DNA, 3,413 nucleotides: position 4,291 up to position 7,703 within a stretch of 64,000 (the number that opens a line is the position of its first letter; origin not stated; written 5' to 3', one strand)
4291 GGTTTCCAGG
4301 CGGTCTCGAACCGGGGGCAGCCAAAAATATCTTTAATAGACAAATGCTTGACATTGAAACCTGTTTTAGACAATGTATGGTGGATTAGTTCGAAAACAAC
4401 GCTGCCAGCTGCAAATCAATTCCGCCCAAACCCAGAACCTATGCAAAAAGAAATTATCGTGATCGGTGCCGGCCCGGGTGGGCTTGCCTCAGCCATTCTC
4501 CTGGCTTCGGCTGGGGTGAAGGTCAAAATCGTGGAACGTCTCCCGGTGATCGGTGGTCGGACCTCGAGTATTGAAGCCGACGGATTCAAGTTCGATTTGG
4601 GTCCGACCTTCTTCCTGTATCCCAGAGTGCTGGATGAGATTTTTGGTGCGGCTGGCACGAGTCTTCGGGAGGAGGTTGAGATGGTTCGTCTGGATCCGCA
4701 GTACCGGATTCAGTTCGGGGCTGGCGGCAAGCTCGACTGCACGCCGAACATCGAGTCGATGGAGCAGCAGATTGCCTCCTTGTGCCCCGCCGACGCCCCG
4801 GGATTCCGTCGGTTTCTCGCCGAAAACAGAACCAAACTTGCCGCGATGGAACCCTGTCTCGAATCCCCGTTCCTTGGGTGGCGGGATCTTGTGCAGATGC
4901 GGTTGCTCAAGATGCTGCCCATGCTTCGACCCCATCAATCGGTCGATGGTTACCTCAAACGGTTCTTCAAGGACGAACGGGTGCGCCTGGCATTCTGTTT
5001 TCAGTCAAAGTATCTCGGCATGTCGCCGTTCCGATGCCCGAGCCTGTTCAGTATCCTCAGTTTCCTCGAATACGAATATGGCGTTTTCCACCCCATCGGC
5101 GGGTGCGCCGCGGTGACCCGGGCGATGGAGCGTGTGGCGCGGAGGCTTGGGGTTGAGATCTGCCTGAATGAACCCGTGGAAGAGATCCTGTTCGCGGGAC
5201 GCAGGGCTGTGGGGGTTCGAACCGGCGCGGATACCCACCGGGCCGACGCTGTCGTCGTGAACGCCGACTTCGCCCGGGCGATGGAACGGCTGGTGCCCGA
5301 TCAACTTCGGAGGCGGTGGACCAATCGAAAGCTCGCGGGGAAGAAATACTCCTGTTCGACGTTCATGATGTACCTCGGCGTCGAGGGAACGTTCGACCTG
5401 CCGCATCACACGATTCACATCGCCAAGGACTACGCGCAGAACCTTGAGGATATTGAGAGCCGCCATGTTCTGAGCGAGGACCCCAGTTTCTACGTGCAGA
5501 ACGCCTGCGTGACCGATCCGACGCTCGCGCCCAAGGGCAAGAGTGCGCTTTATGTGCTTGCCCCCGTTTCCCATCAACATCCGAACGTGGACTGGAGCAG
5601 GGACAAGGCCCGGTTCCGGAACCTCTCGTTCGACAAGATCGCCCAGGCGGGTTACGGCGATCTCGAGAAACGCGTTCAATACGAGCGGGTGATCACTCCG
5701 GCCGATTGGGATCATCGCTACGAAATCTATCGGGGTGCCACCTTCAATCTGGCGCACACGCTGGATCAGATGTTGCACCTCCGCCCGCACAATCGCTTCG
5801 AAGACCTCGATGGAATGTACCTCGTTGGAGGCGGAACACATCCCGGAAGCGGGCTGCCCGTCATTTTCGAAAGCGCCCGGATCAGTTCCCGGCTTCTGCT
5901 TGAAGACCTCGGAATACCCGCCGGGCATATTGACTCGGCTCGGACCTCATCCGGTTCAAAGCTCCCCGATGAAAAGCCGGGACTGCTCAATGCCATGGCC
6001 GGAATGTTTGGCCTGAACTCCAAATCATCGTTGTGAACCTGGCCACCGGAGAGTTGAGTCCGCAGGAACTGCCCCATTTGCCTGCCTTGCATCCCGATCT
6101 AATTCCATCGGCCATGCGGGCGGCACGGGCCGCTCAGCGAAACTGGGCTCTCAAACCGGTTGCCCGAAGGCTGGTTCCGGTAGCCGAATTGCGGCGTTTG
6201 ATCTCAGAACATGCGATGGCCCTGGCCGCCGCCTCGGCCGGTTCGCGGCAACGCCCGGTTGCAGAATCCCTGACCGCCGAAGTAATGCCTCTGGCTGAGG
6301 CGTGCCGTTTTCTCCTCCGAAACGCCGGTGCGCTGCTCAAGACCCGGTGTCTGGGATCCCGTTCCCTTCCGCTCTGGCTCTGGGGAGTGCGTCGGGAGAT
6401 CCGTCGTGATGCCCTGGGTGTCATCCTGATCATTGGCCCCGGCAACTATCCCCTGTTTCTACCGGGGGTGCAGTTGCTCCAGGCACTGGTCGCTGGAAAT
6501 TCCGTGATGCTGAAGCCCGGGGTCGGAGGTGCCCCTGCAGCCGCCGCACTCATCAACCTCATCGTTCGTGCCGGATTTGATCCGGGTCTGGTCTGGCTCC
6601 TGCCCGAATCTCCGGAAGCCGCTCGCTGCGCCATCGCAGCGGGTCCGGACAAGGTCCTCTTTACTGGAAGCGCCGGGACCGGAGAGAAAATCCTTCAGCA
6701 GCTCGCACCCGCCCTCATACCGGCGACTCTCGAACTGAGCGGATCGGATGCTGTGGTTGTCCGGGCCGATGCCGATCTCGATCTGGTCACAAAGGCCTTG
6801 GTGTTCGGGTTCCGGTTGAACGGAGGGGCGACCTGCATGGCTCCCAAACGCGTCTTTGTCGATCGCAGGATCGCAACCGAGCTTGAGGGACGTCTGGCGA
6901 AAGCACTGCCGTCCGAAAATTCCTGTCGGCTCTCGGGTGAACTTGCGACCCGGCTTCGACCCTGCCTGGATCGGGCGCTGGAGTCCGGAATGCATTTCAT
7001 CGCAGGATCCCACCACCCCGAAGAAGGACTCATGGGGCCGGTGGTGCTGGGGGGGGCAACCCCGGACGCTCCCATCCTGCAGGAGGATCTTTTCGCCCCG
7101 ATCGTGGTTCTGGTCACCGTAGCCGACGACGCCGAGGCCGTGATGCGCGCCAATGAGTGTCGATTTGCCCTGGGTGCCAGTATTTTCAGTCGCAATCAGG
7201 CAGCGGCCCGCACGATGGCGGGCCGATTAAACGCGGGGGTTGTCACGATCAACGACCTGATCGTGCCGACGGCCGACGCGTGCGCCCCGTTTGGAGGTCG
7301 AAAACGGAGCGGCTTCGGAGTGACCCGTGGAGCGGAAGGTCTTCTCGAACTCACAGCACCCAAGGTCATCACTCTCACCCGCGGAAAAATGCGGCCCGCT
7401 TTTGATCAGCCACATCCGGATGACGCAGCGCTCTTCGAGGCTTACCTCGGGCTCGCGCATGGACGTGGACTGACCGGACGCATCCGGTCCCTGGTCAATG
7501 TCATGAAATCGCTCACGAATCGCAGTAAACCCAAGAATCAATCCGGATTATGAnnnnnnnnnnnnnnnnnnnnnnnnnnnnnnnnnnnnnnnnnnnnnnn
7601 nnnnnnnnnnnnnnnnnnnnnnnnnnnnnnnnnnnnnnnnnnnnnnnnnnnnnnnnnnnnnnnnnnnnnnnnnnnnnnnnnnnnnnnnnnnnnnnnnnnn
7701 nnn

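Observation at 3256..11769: CarH-type AdoCbl photoreceptor divergent from a six-gene, translationally coupled C30-carotenoid-glycoside-ester-like operon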

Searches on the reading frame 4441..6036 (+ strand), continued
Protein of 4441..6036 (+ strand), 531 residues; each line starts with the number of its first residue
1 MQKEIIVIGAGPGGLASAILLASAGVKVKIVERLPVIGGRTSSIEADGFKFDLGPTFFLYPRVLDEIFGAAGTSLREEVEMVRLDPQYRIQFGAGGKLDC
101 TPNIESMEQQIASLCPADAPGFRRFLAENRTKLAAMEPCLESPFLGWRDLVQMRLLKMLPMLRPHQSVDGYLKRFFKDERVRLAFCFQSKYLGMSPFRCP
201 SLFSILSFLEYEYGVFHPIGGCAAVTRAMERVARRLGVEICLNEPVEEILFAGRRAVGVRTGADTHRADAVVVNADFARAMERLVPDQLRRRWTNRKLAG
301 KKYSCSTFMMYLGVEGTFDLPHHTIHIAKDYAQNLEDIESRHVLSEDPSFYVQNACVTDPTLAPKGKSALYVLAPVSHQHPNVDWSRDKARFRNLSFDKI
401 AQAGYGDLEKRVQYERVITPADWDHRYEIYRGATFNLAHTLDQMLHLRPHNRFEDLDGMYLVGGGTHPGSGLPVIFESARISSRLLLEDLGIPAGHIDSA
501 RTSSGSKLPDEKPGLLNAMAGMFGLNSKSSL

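Call 80: get_annotated_region(hit=H94, flank=6000)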
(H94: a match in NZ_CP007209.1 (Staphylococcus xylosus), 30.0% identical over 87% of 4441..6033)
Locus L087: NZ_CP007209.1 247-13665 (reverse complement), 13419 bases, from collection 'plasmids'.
description: Staphylococcus xylosus strain HKUOPL8 plasmid unnamed, complete sequence
organism: Staphylococcus xylosus (NCBI taxid 1288)
taxonomy: Bacteria; Bacillota; Bacilli; Bacillales; Staphylococcaceae; Staphylococcus; Staphylococcus xylosus
host: -; source: Animal faecal matter; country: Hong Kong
typing (MOB-suite, as given by PLSDB): non-mobilizable; replicon rep_cluster_1110
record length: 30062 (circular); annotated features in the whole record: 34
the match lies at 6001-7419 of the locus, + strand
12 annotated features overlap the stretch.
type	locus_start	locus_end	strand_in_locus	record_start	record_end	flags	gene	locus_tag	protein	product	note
CDS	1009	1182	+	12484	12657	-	-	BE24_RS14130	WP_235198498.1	hypothetical protein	-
CDS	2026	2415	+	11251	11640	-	-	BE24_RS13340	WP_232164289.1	glycosyl-4,4'-diaponeurosporenoate acyltransferase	-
CDS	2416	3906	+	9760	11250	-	-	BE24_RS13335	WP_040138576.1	NAD(P)/FAD-dependent oxidoreductase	-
CDS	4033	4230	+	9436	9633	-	-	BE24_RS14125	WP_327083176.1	glycosyltransferase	-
CDS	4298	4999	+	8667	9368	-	-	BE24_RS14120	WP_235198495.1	hypothetical protein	-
CDS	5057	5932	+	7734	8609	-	-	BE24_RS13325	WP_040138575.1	phytoene/squalene synthase family protein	GO:0008299 - isoprenoid biosynthetic process [Evidence IEA]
CDS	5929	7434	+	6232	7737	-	crtI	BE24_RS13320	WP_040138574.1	phytoene desaturase family protein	GO:0016117 - carotenoid biosynthetic process [Evidence IEA]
CDS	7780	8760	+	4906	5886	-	-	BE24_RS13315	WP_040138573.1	ketoacyl-ACP synthase III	-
CDS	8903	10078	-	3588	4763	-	-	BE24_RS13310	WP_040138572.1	ABC transporter permease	-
CDS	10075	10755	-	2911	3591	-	-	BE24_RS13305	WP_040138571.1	ABC transporter ATP-binding protein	-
CDS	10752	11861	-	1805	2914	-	-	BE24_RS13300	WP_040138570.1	RND transporter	-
CDS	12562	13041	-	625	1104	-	-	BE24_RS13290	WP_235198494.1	ABC transporter ATP-binding protein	-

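Call 81: get_annotated_region(hit=H81, flank=4000)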
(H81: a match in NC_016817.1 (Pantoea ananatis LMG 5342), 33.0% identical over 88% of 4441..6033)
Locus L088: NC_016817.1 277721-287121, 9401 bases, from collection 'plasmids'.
description: Pantoea ananatis LMG 5342 plasmid pPANA10, complete sequence
organism: Pantoea ananatis LMG 5342 (NCBI taxid 1123863)
taxonomy: Bacteria; Pseudomonadota; Gammaproteobacteria; Enterobacterales; Erwiniaceae; Pantoea; Pantoea ananatis; Pantoea ananatis LMG 5342
host: -; source: -; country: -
typing (MOB-suite, as given by PLSDB): non-mobilizable; replicon rep_cluster_1232
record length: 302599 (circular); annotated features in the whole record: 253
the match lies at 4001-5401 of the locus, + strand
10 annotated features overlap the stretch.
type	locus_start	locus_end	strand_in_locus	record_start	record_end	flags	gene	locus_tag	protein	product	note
CDS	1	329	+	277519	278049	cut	-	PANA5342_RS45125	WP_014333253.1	YtfJ family protein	-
CDS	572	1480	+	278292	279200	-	-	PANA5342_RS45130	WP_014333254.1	polyprenyl synthetase family protein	-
CDS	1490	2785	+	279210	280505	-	-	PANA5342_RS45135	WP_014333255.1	glycosyltransferase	-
CDS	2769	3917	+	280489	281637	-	crtY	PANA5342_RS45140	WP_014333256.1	lycopene beta-cyclase CrtY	GO:0016117 - carotenoid biosynthetic process [Evidence IEA]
CDS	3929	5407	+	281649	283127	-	-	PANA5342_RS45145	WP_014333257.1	phytoene desaturase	-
CDS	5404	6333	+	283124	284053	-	crtB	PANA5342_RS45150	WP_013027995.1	15-cis-phytoene synthase CrtB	GO:0016117 - carotenoid biosynthetic process [Evidence IEA]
CDS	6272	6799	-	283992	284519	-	-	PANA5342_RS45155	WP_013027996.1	sterol desaturase family protein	GO:0008610 - lipid biosynthetic process [Evidence IEA]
CDS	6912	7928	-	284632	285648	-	-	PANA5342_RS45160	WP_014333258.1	NAD(P)-dependent alcohol dehydrogenase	-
CDS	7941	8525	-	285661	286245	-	-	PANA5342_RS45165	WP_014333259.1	flavin reductase family protein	-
CDS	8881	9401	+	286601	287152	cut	-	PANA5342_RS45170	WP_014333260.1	thioredoxin domain-containing protein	-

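Call 82: get_annotated_region(hit=H52, flank=6000)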
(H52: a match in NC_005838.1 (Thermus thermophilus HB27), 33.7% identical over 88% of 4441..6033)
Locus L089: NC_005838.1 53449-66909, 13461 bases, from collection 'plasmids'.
description: Thermus thermophilus HB27 plasmid pTT27, complete sequence
organism: Thermus thermophilus HB27 (NCBI taxid 262724)
taxonomy: Bacteria; Deinococcota; Deinococci; Thermales; Thermaceae; Thermus; Thermus thermophilus; Thermus thermophilus HB27
host: -; source: -; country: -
typing (MOB-suite, as given by PLSDB): non-mobilizable; replicon rep_cluster_1121
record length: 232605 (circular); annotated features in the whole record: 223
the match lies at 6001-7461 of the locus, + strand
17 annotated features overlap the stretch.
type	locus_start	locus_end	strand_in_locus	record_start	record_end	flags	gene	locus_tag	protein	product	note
CDS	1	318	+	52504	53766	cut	phr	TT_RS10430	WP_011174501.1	deoxyribodipyrimidine photo-lyase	-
CDS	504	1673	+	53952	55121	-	-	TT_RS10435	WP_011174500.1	cytochrome P450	-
CDS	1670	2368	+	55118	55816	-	-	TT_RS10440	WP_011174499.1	lycopene cyclase domain-containing protein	-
CDS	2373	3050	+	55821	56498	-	-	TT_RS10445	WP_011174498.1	lysophospholipid acyltransferase family protein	-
CDS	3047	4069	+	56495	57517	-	-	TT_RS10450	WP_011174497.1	glycosyltransferase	-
CDS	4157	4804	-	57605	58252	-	-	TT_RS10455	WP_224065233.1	transposase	GO:0006313 - DNA transposition [Evidence IEA]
CDS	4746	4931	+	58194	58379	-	-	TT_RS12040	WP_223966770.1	hypothetical protein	-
CDS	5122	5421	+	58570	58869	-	-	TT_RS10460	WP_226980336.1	type II toxin-antitoxin system Phd/YefM family antitoxin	-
CDS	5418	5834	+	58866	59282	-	-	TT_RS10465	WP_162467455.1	type II toxin-antitoxin system VapC family toxin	-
CDS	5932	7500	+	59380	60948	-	crtI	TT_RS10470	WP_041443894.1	phytoene desaturase family protein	GO:0016117 - carotenoid biosynthetic process [Evidence IEA]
CDS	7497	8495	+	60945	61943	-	fni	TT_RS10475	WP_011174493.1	type 2 isopentenyl-diphosphate Delta-isomerase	GO:0008299 - isoprenoid biosynthetic process [Evidence IEA]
CDS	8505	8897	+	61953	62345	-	-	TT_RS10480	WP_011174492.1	nucleotidyltransferase domain-containing protein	-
CDS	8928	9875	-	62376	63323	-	-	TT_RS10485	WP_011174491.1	DUF523 and DUF1722 domain-containing protein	-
CDS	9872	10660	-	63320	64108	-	-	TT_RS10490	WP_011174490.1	tryptophan-rich sensory protein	-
CDS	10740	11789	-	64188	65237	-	galT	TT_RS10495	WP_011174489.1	galactose-1-phosphate uridylyltransferase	GO:0006012 - galactose metabolic process [Evidence IEA]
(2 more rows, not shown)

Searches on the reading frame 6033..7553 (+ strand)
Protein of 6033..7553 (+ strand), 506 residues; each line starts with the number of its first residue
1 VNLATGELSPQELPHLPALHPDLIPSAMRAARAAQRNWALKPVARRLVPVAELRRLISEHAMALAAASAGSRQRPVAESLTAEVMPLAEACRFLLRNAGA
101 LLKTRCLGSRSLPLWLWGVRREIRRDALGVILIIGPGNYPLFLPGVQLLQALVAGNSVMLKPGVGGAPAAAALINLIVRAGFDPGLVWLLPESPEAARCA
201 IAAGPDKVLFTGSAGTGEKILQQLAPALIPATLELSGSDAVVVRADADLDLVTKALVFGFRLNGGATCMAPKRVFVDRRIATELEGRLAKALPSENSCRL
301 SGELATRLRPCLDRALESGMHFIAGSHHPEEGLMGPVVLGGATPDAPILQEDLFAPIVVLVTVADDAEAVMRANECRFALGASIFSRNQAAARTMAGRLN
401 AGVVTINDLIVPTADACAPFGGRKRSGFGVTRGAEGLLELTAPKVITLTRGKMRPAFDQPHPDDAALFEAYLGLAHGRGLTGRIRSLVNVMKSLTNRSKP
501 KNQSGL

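Call 10: search_protein_families(library=pfam, proteins=[window:6033-7553:+], max_evalue=0.01)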
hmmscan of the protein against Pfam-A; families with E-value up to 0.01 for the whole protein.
window:6033-7553:+ (506 aa): 1 family
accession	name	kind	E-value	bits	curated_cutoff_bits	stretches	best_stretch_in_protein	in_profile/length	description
PF00171.27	Aldedh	-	3.1e-83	280.3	23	1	15-445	22-460/461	Aldehyde dehydrogenase family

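Call 11: search_protein_families(library=ncbifam, proteins=[window:6033-7553:+], max_evalue=0.01)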
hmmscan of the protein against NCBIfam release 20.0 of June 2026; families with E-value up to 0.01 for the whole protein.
window:6033-7553:+ (506 aa): 41 families (the best 25 are shown)
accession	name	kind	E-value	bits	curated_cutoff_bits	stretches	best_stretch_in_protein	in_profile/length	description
NF006916.0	PRK09407.1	equivalog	1.5e-69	235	521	1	11-451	45-495/526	succinic semialdehyde dehydrogenase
NF010000.0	PRK13473.1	subfamily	2e-55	188.3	615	1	24-446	41-470/475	aminobutyraldehyde dehydrogenase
TIGR01804.1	BADH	equivalog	7.6e-47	159.8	668.6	1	19-441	32-464/467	betaine-aldehyde dehydrogenase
NF045736.1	PaDhStyDRhodo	equivalog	7.1e-45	153.4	800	1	19-448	37-477/479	phenylacetaldehyde dehydrogenase StyD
NF009725.0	PRK13252.1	equivalog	3.1e-44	151.2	593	1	19-457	41-488/488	betaine-aldehyde dehydrogenase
NF045701.1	BenzalDHMdlD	equivalog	3.4e-42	144.6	550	1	123-447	105-433/436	NAD(P)-dependent benzaldehyde dehydrogenase MdlD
TIGR03374.1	ABALDH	equivalog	3.5e-42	144.8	909.3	1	15-441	31-464/472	aminobutyraldehyde dehydrogenase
TIGR04284.1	aldehy_Rv0768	hypoth_equivalog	5.4e-41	141.1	775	1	26-447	41-477/480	aldehyde dehydrogenase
NF010575.0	PRK13968.1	equivalog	7.5e-41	140.7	855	1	11-440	18-451/462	succinate-semialdehyde dehydrogenase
NF040869.1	G3PDH_Arch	equivalog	3.5e-40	138.1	780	1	123-446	154-489/502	NADP-dependent glyceraldehyde-3-phosphate dehydrogenase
TIGR02299.1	HpaE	equivalog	2.1e-39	135.5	638.35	1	25-452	41-480/488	5-carboxymethyl-2-hydroxymuconate semialdehyde dehydrogenase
NF045735.1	PaDhStyDPseudo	equivalog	2.3e-39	135.4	850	1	12-445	30-478/483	phenylacetaldehyde dehydrogenase StyD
TIGR03216.1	OH_muco_semi_DH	equivalog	1e-38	133.2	693.25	1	27-435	41-466/481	2-hydroxymuconic semialdehyde dehydrogenase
NF006992.0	PRK09457.1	subfamily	6.7e-38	130.6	514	1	24-427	39-449/487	succinylglutamate-semialdehyde dehydrogenase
NF006915.0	PRK09406.1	equivalog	9.4e-38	130.2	730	1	16-444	17-452/457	NADP-dependent succinic semialdehyde dehydrogenase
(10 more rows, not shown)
